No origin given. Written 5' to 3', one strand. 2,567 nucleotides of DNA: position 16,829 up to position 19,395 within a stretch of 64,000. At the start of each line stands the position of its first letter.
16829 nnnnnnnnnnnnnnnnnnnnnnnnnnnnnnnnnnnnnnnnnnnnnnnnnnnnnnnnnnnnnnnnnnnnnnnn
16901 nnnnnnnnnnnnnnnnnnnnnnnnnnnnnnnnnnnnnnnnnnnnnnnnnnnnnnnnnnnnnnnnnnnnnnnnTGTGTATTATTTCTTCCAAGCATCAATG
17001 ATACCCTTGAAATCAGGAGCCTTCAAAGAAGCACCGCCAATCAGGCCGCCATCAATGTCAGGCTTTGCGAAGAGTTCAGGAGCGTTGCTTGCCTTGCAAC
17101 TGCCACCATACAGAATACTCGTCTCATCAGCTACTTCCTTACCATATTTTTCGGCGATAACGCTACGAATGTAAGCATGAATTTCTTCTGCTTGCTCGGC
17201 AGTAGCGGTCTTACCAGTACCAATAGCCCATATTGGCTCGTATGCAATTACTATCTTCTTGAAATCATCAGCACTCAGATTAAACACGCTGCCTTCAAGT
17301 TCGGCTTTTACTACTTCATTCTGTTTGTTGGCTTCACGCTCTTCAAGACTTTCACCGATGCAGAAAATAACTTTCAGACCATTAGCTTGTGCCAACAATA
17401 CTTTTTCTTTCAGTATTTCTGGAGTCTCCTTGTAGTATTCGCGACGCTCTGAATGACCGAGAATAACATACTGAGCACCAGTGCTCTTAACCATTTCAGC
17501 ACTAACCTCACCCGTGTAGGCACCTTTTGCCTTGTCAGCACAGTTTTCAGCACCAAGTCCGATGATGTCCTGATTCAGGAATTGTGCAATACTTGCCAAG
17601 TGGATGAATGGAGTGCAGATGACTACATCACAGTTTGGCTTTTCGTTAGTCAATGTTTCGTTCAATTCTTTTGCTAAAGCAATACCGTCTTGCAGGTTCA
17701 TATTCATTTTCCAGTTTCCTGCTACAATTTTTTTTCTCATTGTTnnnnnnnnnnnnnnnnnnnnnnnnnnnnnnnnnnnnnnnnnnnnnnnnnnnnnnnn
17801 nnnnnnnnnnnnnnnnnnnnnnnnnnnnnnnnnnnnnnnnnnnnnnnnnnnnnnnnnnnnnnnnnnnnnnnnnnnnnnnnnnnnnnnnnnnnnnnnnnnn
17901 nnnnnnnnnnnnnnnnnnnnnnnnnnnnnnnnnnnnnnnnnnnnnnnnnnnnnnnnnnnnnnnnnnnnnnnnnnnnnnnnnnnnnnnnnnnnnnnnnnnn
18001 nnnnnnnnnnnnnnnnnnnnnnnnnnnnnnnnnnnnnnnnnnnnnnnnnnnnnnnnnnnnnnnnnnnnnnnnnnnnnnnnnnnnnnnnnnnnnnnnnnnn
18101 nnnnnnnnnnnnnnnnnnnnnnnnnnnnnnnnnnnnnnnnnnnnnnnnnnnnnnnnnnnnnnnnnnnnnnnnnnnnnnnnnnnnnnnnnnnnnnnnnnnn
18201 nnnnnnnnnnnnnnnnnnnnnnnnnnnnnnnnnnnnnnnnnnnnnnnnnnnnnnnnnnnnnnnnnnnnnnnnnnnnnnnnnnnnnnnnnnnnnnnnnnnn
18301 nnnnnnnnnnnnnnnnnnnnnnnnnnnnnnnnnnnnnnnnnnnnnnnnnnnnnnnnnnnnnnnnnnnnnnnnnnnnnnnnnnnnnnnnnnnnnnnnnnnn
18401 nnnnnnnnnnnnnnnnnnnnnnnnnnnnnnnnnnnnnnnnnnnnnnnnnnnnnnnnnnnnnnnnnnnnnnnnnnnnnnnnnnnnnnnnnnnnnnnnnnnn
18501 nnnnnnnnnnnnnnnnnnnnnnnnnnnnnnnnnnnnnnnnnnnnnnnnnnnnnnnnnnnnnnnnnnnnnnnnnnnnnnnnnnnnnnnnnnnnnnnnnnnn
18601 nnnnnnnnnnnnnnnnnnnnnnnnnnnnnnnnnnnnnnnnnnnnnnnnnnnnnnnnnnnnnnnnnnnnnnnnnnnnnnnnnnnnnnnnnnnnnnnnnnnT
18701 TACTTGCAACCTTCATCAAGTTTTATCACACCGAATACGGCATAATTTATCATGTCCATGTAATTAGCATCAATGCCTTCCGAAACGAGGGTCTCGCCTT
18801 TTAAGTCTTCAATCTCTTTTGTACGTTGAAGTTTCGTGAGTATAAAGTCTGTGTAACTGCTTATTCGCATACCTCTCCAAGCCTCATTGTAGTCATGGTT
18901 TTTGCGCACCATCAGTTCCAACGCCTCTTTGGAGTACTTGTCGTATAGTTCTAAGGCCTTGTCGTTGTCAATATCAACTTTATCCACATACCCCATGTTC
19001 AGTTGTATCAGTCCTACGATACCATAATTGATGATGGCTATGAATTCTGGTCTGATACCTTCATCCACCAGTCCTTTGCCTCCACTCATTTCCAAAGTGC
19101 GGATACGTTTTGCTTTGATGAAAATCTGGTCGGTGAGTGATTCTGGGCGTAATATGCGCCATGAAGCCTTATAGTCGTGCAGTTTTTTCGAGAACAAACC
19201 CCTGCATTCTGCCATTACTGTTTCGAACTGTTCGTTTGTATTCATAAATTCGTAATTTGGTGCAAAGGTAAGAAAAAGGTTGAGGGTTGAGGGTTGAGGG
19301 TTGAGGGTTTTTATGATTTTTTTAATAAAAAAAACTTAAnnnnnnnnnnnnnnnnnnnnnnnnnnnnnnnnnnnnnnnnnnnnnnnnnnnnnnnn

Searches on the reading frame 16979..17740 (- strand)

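Call 53: search_protein_families(library=pfam, proteins=[window:16979-17740:-], max_evalue=0.001)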
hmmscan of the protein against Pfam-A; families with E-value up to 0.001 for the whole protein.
window:16979-17740:- (253 aa): 1 family
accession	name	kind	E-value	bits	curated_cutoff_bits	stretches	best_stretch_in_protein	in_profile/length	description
PF00121.24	TIM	-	2e-95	319.4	20.1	1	4-250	1-244/245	Triosephosphate isomerase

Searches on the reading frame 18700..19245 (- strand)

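Call 53: search_protein_families(library=pfam, proteins=[window:18700-19245:-], max_evalue=0.001)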
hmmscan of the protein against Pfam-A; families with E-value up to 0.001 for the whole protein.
window:18700-19245:- (181 aa): 1 family
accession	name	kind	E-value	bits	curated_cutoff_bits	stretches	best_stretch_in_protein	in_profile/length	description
PF07659.16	DUF1599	-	1.2e-58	195.7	25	2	115-176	1-61/61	Nucleotide modification associated domain 1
